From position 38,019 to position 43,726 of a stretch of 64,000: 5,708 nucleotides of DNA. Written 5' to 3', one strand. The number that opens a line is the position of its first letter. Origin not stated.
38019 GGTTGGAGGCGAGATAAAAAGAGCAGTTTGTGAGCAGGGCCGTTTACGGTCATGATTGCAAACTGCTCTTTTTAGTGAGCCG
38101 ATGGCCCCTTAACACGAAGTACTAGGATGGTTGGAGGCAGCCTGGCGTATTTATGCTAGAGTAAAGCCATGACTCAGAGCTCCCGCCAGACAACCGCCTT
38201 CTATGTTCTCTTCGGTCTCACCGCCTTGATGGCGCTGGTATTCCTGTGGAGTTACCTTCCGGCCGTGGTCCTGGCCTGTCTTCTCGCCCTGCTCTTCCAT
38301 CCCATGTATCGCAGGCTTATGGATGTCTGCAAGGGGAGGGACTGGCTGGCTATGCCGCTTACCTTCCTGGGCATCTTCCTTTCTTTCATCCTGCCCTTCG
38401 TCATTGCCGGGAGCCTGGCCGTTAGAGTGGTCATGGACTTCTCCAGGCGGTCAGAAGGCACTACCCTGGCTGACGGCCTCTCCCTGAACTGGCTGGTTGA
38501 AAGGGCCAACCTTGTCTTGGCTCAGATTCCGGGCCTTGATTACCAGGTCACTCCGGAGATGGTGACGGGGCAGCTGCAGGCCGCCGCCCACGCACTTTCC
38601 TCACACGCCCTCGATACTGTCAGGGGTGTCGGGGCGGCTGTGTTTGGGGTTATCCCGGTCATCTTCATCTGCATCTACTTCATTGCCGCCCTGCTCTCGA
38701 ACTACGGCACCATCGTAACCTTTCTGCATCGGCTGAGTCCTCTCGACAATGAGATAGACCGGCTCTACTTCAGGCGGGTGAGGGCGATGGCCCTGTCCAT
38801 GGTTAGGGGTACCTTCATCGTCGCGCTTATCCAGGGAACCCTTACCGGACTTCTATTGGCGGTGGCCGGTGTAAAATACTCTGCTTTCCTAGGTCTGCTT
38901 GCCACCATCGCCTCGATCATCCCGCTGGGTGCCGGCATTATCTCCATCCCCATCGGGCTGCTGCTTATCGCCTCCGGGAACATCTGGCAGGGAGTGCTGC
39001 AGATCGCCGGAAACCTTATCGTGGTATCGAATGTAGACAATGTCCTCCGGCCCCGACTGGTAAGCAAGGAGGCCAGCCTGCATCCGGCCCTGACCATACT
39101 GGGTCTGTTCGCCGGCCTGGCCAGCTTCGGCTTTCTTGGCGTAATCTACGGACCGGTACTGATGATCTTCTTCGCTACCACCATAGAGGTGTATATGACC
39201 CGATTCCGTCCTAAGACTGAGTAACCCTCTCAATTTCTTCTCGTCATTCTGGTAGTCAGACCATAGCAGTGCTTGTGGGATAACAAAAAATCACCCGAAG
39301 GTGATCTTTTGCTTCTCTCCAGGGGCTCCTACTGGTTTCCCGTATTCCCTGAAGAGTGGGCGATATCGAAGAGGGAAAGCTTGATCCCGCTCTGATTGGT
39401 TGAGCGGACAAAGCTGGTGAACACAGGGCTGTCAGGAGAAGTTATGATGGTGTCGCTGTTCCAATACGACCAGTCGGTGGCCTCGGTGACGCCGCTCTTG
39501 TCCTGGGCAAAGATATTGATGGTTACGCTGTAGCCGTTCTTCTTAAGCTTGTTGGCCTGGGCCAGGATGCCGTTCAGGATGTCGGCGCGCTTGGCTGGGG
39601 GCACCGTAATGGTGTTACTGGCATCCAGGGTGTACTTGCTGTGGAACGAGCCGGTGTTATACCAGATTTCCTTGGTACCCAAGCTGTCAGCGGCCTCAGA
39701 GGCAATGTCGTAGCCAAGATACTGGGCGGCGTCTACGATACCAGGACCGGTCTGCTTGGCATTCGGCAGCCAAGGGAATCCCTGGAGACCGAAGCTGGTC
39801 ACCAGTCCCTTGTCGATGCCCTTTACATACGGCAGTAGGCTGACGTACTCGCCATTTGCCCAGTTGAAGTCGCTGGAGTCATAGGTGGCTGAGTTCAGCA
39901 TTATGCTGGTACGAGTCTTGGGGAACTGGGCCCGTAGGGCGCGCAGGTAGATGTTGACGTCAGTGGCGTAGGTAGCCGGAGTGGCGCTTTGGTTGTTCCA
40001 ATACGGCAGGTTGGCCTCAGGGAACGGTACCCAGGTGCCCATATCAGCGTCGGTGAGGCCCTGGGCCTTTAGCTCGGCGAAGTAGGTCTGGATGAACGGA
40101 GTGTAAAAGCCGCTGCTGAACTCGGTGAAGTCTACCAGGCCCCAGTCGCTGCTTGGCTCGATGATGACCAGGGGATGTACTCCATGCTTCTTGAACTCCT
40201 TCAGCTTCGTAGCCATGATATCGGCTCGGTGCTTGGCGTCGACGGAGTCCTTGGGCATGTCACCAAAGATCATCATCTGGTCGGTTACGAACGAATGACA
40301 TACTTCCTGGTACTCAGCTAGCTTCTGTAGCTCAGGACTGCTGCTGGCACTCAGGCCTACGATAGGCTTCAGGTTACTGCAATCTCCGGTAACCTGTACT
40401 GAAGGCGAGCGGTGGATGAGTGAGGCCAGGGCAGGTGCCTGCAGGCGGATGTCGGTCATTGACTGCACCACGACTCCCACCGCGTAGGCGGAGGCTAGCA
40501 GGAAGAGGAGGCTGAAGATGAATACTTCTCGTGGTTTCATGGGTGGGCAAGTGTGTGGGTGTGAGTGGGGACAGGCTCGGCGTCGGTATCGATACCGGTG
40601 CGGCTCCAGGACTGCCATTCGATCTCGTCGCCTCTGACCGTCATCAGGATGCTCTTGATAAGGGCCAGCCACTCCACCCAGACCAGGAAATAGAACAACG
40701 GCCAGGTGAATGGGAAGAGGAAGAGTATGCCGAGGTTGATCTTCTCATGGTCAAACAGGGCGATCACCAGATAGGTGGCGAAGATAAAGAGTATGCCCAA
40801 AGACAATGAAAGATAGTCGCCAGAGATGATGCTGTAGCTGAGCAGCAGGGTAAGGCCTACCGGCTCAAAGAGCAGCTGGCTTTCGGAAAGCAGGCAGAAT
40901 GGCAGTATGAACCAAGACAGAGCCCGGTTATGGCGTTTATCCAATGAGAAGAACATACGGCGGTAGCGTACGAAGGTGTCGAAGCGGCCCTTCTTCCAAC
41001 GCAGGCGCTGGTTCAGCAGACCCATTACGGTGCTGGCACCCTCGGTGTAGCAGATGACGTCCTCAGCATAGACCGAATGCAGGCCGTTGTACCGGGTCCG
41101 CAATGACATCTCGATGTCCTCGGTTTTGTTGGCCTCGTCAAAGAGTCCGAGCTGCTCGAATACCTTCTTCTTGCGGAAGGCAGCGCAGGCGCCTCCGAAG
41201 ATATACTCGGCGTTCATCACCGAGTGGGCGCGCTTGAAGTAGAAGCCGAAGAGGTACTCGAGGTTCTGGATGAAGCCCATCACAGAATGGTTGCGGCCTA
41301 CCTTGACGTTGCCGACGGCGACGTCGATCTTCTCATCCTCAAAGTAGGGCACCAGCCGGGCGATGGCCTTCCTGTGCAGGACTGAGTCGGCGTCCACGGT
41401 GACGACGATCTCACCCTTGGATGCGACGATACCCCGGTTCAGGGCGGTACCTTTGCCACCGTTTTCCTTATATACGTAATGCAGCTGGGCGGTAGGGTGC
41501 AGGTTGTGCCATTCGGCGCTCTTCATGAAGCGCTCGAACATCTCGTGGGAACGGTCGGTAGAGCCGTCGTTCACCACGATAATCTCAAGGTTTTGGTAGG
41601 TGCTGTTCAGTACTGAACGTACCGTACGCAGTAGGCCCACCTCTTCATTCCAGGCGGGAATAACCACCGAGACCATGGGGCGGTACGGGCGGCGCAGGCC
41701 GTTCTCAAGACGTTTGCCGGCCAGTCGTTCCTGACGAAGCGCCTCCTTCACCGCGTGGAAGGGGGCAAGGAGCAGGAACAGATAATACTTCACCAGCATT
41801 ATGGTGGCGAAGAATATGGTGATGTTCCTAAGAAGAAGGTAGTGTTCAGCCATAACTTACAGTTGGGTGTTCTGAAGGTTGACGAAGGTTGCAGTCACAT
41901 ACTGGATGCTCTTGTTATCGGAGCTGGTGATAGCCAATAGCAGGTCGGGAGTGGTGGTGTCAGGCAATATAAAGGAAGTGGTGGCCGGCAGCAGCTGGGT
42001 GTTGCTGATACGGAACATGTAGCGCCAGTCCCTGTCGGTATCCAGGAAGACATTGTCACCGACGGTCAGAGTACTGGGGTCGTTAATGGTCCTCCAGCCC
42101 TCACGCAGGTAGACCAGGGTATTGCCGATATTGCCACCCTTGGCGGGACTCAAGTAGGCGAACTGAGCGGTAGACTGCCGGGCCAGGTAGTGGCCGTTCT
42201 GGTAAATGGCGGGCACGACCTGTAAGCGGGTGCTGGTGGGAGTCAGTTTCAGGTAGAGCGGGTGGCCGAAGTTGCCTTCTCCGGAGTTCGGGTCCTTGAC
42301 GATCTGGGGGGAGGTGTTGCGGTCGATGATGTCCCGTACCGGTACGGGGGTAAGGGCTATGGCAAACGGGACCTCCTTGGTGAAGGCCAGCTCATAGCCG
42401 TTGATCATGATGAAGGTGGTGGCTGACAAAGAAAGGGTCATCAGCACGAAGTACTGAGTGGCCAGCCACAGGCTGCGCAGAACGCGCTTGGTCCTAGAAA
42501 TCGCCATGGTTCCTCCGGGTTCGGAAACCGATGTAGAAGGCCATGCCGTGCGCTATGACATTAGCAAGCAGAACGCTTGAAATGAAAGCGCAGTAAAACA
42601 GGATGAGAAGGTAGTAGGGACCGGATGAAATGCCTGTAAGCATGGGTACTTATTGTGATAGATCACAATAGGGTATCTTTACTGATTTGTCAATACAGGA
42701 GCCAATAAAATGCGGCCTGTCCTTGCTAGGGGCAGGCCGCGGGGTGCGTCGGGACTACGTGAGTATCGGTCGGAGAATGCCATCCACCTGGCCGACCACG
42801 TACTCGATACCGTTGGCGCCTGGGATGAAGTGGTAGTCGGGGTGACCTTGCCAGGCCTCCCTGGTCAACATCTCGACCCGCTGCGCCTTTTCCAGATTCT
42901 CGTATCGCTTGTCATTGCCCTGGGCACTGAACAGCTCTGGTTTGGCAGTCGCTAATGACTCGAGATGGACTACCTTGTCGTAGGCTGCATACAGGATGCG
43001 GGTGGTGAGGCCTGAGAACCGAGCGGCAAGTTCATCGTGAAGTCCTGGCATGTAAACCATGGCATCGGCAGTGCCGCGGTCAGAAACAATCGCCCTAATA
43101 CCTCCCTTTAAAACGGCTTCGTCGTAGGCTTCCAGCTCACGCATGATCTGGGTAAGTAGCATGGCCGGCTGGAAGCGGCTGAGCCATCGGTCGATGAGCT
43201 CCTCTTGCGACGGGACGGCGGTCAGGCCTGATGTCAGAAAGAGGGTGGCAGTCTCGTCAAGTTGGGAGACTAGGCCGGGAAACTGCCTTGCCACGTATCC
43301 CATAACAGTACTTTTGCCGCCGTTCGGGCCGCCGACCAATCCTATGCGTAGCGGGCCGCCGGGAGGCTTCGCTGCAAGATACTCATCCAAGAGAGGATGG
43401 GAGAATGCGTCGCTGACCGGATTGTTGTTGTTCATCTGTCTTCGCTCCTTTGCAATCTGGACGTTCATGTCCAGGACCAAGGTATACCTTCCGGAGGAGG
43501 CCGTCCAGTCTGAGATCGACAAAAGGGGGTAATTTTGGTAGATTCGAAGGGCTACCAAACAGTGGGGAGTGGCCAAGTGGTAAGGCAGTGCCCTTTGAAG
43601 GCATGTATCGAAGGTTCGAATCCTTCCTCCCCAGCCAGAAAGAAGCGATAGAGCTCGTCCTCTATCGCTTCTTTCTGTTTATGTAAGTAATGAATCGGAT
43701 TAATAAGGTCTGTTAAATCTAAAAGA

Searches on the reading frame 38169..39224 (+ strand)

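Call 22: search_protein_families(library=pfam, proteins=[window:38169-39224:+], max_evalue=0.00001)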
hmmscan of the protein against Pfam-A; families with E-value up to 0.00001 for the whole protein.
window:38169-39224:+ (351 aa): 1 family
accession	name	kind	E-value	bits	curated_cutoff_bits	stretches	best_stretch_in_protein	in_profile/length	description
PF01594.21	AI-2E_transport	-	1e-39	137.1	34.3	1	15-342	6-326/327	AI-2E family transporter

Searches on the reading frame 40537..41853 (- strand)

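Call 22: search_protein_families(library=pfam, proteins=[window:40537-41853:-], max_evalue=0.00001)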
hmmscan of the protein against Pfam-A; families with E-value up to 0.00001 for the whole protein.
window:40537-41853:- (438 aa): 4 families
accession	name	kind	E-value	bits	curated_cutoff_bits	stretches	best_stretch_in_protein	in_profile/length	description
PF00535.33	Glycos_transf_2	-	2e-34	119.4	23.3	1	62-230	1-163/168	Glycosyl transferase family 2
PF13641.12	Glyco_tranf_2_3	-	9.9e-33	114.5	27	1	59-288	1-229/230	Glycosyltransferase like family 2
PF13632.12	Glyco_trans_2_3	-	2.3e-16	60.6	27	1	149-350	1-183/198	Glycosyl transferase family group 2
PF13506.12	Glyco_transf_21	-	4e-07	30.1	21.7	1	134-288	18-174/174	Glycosyl transferase family 21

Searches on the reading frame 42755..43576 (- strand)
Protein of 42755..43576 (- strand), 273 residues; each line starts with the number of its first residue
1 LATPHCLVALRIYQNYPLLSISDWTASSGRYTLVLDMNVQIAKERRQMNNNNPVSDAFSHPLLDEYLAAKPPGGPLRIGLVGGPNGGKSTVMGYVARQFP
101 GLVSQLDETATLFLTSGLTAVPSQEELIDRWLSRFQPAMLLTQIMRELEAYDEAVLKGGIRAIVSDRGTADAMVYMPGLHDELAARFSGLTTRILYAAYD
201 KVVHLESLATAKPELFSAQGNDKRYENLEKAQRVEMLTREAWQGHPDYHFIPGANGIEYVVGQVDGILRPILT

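Call 22: search_protein_families(library=pfam, proteins=[window:42755-43576:-], max_evalue=0.00001)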
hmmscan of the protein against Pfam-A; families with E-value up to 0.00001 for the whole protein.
window:42755-43576:- (273 aa): 1 family
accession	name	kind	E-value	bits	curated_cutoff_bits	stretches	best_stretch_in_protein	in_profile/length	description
PF13521.12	AAA_28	-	3.8e-12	47.2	27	1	77-246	1-150/164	AAA domain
